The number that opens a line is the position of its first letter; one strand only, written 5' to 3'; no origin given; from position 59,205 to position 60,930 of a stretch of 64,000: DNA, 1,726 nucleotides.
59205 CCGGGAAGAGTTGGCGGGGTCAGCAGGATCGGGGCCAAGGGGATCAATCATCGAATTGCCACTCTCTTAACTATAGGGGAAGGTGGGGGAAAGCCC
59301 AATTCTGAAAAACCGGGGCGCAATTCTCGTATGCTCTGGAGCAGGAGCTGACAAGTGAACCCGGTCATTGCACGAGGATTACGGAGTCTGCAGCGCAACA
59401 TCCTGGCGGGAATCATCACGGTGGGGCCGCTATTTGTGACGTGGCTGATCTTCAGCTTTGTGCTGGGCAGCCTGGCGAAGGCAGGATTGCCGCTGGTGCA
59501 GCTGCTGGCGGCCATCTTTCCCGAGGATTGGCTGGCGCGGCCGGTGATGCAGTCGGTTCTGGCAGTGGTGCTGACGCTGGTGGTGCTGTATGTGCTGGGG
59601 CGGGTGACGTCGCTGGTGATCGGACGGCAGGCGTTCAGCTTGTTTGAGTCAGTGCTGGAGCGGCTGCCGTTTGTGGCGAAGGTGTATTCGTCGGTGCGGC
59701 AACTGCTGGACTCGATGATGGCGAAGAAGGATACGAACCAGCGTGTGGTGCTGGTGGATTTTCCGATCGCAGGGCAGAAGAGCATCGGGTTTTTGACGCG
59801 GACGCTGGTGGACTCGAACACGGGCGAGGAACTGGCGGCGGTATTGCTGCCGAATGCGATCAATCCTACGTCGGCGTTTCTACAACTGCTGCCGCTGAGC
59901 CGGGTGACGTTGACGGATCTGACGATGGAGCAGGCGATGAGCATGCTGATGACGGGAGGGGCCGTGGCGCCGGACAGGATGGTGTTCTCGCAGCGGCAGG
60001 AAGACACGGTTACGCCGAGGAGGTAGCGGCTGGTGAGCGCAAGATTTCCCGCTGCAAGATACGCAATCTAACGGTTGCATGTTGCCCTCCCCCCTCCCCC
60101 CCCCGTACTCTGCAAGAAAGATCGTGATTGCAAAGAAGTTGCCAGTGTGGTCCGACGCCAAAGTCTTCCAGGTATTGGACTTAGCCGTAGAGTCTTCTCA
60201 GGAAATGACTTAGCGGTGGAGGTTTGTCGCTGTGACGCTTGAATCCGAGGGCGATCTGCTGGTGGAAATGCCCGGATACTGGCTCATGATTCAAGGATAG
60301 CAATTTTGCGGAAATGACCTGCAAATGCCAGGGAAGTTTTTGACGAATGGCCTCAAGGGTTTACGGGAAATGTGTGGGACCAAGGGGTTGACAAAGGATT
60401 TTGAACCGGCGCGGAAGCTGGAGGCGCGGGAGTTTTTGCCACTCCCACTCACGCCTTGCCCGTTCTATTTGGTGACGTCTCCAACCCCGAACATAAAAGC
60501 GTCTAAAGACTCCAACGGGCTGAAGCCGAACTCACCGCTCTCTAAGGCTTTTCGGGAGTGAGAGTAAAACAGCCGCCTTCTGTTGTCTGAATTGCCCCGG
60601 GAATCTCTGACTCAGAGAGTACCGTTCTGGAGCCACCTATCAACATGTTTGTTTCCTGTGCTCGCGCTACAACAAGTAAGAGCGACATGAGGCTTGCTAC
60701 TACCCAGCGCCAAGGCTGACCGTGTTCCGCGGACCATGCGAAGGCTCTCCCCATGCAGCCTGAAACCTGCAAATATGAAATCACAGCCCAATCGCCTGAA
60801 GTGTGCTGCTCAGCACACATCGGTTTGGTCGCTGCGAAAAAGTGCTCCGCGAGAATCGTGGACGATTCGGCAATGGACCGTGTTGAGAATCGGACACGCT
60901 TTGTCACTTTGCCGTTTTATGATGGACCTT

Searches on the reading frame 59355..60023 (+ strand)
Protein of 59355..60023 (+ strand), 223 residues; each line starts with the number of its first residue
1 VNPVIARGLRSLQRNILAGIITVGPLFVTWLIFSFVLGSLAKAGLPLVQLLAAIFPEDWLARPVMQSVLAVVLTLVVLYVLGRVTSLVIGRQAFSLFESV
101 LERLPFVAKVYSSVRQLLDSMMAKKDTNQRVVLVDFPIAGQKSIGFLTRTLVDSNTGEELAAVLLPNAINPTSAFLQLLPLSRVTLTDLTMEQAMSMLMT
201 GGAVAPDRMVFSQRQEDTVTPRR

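Call 68: find_encoding_contigs(protein=window:59355-60023:+, flank=2500, max_places=8)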
Protein window:59355-60023:+ (223 aa): 3 contigs read that carry it; 2 places shown.
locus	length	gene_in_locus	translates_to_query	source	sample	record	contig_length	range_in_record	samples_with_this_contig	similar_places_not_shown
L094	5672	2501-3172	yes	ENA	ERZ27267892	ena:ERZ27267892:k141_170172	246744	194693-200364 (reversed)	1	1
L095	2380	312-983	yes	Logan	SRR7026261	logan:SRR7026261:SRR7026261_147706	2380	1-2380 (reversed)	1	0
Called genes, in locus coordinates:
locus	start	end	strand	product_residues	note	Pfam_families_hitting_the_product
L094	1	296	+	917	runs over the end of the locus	PF12704:MacB_PCD, PF02687:FtsX, PF12704:MacB_PCD, PF02687:FtsX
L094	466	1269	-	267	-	PF06386:GvpL_GvpF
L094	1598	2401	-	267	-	-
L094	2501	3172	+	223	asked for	PF04367:DUF502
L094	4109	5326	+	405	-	PF00657:Lipase_GDSL, PF13472:Lipase_GDSL_2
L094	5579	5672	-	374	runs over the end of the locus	PF03706:LPG_synthase_TM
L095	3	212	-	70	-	?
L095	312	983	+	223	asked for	PF04367:DUF502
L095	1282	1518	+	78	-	-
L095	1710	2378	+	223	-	?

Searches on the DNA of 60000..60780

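Call 27: search_rna_families(source=window, start=60000, end=60780, threshold=evalue, max_evalue=5)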
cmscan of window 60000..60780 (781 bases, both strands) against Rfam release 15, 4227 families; matches with E-value up to 5: 1.
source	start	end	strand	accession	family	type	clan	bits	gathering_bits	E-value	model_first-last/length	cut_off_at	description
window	60309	60391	+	RF01929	bxd_1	Gene; lncRNA;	-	15.4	75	0.89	1-86/86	no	Bithoraxoid conserved region 1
